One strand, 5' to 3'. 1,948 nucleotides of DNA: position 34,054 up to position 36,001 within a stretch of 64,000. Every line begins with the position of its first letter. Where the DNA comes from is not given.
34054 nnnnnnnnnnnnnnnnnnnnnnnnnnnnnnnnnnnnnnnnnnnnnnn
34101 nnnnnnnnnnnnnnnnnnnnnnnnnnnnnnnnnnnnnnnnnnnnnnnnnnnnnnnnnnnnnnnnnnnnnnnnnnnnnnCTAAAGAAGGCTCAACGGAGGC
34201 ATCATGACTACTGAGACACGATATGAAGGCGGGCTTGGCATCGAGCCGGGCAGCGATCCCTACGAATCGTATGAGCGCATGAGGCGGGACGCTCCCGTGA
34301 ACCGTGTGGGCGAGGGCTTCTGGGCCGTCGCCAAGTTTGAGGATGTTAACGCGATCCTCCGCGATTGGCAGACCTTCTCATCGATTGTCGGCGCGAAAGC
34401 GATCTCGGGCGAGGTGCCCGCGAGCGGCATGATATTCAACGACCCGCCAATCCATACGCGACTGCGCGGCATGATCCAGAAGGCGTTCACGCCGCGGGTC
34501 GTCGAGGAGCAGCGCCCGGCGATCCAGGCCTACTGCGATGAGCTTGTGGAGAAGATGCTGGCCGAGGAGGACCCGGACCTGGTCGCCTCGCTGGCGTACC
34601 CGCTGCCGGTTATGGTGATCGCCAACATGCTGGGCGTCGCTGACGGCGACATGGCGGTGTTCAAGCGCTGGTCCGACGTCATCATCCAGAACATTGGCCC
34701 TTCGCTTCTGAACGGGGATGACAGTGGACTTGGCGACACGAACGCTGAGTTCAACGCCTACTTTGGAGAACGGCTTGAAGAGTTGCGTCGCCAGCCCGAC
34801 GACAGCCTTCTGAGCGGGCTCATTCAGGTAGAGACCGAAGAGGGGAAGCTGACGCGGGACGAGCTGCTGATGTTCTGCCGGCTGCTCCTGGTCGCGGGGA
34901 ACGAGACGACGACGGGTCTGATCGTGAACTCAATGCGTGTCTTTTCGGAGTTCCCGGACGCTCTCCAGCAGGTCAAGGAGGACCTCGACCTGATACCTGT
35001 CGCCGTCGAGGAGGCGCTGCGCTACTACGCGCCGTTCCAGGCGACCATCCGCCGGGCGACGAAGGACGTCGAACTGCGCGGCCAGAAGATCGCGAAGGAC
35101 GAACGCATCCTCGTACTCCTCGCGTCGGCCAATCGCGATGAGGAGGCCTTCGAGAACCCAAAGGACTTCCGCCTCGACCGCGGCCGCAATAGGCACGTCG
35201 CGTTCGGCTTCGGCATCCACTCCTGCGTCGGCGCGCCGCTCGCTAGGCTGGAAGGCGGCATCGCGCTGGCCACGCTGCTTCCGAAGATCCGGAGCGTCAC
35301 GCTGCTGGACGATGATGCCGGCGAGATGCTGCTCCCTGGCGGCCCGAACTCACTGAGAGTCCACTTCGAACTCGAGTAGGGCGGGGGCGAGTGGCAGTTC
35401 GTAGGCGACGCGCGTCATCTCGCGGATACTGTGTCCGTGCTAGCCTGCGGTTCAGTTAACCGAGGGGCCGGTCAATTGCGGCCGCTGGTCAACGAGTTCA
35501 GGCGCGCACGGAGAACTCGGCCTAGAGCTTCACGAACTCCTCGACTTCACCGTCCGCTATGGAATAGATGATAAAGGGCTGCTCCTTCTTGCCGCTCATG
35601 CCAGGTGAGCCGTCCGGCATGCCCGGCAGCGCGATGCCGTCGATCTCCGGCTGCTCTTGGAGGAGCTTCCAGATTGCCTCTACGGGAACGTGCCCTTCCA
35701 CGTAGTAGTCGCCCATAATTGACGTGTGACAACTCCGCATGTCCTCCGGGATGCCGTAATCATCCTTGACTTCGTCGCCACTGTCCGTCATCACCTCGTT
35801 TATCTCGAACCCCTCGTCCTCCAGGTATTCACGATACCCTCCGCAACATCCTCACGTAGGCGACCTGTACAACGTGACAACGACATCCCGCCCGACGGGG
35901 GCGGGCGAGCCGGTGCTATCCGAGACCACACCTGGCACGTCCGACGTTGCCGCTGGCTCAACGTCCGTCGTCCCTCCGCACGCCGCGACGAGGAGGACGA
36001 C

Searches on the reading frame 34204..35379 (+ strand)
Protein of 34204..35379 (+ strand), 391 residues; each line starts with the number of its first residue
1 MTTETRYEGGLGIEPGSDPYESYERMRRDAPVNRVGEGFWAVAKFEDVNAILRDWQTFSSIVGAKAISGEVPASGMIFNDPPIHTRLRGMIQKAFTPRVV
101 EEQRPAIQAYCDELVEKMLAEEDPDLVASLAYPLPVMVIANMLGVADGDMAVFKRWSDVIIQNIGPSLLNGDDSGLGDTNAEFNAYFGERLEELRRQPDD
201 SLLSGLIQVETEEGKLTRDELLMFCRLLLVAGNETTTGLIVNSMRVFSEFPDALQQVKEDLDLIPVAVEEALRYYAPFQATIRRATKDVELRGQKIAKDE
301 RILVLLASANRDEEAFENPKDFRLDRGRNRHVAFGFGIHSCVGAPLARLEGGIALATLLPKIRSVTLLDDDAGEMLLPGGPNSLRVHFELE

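Call 5: search_protein_families(library=pfam, proteins=[window:34204-35379:+], max_evalue=0.001)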
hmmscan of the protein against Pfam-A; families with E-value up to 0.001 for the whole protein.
window:34204-35379:+ (391 aa): 1 family
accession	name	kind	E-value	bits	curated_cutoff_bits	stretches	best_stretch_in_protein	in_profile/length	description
PF00067.27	p450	-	4.3e-28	98.7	22.8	1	184-360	221-430/462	Cytochrome P450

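Call 42: search_solved_structures(query=window:34204-35379:+, max_evalue=1e-20)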
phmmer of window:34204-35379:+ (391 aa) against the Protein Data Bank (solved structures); distinct sequences matched with E-value up to 1e-20: 365 (the best 60 are shown).
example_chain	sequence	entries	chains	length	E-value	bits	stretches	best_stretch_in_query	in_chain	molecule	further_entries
7y9o_A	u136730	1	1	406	1.7e-80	274.1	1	16-368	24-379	Cytochrome P450 monooxygenase YjiB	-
7y97_A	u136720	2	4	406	3.8e-80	273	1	16-366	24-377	Cytochrome P450 monooxygenase YjiB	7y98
4rm4_A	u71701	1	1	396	2.2e-79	270.5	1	16-360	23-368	Cytochrome P450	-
6gmf_A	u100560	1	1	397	1e-74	255.1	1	18-366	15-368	Putative cytochrome P450 hydroxylase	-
5ofq_A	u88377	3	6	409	5.1e-72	246.2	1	14-361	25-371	Cytochrome P450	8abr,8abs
5l90_A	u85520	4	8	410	3e-71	243.7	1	17-361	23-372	Cytochrome P450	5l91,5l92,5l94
2bvj_A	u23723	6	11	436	7.2e-68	232.6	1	9-377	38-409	CYTOCHROME P450 MONOOXYGENASE | CYTOCHROME P450 HYDROXYLASE PIKC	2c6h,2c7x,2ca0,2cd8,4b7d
8gue_A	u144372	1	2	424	9.7e-68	232.1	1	9-377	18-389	Cytochrome P450 monooxygenase PikC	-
2whw_A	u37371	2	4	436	1e-67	232.1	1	9-377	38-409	CYTOCHROME P450 MONOOXYGENASE | CYTOCHROME P450 HYDROXYLASE PIKC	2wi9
2vz7_A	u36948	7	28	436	1e-67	232.1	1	9-377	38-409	CYTOCHROME P450 MONOOXYGENASE | CYTOCHROME P450 HYDROXYLASE PIKC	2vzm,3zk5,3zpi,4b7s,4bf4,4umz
7xbm_A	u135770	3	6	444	1.1e-67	231.9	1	9-377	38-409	Cytochrome P450 monooxygenase PikC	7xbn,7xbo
5vws_A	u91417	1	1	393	1e-63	218.9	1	23-362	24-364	Cytochrome P450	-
3wvs_A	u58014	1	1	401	3.4e-63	217.2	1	15-386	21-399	Putative monooxygenase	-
8yhn_A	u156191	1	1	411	7.4e-63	216.1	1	18-368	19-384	Cytochrome P450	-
9ln5_A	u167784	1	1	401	1.7e-62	214.9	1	15-386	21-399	Putative monooxygenase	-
4e2p_A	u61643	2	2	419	2.7e-62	214.2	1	39-365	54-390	Cytochrome P450 107B1 (P450CVIIB1)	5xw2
9vgm_A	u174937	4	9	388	3.3e-62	213.9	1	79-375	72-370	Cytochrome P450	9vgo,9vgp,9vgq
9vgn_A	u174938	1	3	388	2.9e-61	210.8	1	79-375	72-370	Cytochrome P450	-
3r9b_A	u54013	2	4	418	3.2e-60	207.4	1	17-364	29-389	CYTOCHROME P450 164A2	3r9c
5xnt_A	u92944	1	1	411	3.6e-60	207.2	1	18-366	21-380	Cytochrome P450 CYP106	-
4ggv_A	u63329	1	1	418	1.3e-59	205.4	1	34-361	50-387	Cytochrome P450 superfamily protein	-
6gk5_A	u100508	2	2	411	1.6e-59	205.1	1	75-367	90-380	Cytochrome P450 CYP267B1 protein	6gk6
3ejb_B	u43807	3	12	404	3.7e-59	203.9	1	18-370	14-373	Biotin biosynthesis cytochrome P450-like enzyme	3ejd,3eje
4yt3_A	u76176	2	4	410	5.2e-59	203.4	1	18-366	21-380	Cytochrome P450(MEG)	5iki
5cje_A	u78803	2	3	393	5.5e-59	203.3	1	12-366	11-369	Cytochrome P450 hydroxylase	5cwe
5gwe_A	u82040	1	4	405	3.7e-58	200.6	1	18-371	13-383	Cytochrome P450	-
5xjn_A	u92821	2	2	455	5.4e-58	200.1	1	17-371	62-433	Cytochrome P450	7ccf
4yzr_A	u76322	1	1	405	2.3e-57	198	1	20-367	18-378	Polyketide biosynthesis cytochrome P450 PksS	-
8w6z_A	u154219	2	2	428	3.1e-57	197.6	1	74-368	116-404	Cytochrome P450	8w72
8fz8_A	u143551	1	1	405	2.5e-56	194.6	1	17-367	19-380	Cytochrome P450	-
2jjn_A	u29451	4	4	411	3.5e-55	190.8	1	25-371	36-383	CYTOCHROME P450 113A1 | ERYTHROMYCIN B/D C-12 HYDROXYLASE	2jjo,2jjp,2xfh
7wex_A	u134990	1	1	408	6.7e-55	189.9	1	17-369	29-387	Cytochrome P450 hydroxylase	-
8jnp_A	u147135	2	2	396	1.4e-54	188.8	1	20-366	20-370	Cytochrome P450 CftA | Cytochrome P450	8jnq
7smz_A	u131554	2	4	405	1.9e-54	188.4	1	20-378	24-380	Cytochrome P450 142A3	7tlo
7sh5_A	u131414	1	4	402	5.7e-54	186.8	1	20-378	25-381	Cytochrome P450 142A3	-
7ayx_A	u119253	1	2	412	6.5e-54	186.6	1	37-374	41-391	Cytochrome P450 113A1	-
1egy_A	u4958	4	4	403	1.4e-53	185.5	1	18-367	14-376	CYTOCHROME P450ERYF | CYTOCHROME P450 107A1 | CYTOCHROME P450 ERYF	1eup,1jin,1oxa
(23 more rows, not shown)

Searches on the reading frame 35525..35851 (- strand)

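Call 53: search_protein_families(library=pfam, proteins=[window:35525-35851:-], max_evalue=0.1)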
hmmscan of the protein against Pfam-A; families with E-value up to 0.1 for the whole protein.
window:35525-35851:- (109 aa): 1 family
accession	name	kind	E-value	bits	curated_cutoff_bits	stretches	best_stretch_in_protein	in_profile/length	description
PF04214.18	DUF411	-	7.7e-24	83.6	27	1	38-85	1-48/48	Protein of unknown function, DUF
